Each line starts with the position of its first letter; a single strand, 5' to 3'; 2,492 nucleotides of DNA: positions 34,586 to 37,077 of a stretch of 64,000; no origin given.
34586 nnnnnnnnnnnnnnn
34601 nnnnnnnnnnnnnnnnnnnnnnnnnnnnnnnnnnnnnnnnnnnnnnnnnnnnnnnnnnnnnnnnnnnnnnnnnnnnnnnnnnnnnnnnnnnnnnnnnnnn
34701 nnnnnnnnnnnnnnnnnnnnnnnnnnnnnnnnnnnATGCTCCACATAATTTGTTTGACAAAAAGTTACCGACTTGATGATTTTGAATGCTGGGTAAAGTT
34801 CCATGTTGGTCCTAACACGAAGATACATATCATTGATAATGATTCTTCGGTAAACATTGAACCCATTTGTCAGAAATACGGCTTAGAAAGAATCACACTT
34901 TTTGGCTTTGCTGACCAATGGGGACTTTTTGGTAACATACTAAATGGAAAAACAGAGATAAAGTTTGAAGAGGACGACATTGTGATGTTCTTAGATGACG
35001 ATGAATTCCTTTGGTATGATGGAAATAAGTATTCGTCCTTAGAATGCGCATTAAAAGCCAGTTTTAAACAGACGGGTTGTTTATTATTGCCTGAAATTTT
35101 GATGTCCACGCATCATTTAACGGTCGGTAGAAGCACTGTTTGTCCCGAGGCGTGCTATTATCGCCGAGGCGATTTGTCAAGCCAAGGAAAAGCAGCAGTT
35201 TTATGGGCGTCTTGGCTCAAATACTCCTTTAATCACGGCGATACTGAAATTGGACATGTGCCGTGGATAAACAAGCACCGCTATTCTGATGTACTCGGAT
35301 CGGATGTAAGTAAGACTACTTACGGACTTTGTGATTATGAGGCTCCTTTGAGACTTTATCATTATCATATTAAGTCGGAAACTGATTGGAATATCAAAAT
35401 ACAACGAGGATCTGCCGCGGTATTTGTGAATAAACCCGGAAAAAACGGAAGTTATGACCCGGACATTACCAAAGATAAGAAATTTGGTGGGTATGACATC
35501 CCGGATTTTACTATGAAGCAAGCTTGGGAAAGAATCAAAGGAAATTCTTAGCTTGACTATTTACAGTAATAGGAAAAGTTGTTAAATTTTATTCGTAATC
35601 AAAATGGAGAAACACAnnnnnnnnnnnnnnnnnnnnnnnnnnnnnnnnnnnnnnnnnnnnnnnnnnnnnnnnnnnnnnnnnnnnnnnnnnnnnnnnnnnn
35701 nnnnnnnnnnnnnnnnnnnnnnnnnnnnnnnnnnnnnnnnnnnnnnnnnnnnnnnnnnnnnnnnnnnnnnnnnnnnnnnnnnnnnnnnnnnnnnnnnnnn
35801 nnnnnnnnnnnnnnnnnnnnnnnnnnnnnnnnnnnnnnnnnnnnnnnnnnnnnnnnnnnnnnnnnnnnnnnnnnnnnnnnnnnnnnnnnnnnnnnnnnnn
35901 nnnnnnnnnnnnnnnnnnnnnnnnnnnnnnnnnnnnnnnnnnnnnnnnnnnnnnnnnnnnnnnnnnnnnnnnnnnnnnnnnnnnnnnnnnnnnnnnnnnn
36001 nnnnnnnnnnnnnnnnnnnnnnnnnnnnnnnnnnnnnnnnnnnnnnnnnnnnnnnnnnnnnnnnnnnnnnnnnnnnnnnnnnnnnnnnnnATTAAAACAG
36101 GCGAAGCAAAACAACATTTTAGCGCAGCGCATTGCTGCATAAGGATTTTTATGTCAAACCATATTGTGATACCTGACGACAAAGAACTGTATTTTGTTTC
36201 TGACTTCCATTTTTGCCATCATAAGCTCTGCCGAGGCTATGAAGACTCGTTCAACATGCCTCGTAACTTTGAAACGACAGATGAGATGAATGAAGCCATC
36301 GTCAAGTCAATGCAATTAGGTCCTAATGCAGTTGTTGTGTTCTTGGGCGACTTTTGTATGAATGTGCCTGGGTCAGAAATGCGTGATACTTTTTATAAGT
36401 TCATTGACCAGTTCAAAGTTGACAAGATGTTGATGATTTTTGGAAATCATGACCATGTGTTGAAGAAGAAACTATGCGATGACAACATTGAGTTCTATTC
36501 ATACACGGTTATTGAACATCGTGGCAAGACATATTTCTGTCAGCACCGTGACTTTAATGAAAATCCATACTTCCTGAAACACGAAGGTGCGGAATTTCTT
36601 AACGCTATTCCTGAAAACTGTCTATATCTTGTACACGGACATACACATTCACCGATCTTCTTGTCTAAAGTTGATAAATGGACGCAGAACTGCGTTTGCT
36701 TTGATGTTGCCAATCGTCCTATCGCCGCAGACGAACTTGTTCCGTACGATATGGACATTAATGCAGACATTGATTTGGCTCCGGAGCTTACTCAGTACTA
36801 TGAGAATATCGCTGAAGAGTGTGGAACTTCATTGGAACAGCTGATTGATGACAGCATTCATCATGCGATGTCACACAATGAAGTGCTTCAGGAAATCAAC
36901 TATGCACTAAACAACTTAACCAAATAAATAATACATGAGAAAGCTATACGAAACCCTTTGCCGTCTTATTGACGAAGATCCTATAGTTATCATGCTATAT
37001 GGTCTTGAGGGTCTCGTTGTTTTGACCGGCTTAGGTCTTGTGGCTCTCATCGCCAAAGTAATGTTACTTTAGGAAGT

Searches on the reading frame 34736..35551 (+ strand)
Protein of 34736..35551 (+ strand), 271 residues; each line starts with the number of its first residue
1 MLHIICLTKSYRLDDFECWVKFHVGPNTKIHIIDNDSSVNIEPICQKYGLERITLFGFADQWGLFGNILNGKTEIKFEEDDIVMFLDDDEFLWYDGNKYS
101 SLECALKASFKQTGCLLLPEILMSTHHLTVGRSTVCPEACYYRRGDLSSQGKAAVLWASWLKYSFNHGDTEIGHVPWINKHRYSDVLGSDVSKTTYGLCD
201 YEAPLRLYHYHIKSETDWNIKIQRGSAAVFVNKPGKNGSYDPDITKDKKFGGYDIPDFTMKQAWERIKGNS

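Call 40: search_protein_families(library=pfam, proteins=[window:34736-35551:+], max_evalue=0.001)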
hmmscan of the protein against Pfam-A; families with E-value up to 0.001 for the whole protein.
window:34736-35551:+ (271 aa): 1 family
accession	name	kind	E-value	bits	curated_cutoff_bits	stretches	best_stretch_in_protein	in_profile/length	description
PF13704.12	Glyco_tranf_2_4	-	0.00019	22.3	27.5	1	28-100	20-92/98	Glycosyl transferase family 2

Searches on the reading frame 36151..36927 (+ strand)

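Call 40: search_protein_families(library=pfam, proteins=[window:36151-36927:+], max_evalue=0.001)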
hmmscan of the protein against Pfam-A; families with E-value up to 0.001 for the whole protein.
window:36151-36927:+ (258 aa): 2 families
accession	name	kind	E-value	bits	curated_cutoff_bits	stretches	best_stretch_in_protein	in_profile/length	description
PF00149.33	Metallophos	-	5e-07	30.8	21.5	1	14-166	4-189/191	Calcineurin-like phosphoesterase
PF12850.12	Metallophos_2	-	8.8e-06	26.2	27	1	15-168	5-119/154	Calcineurin-like phosphoesterase superfamily domain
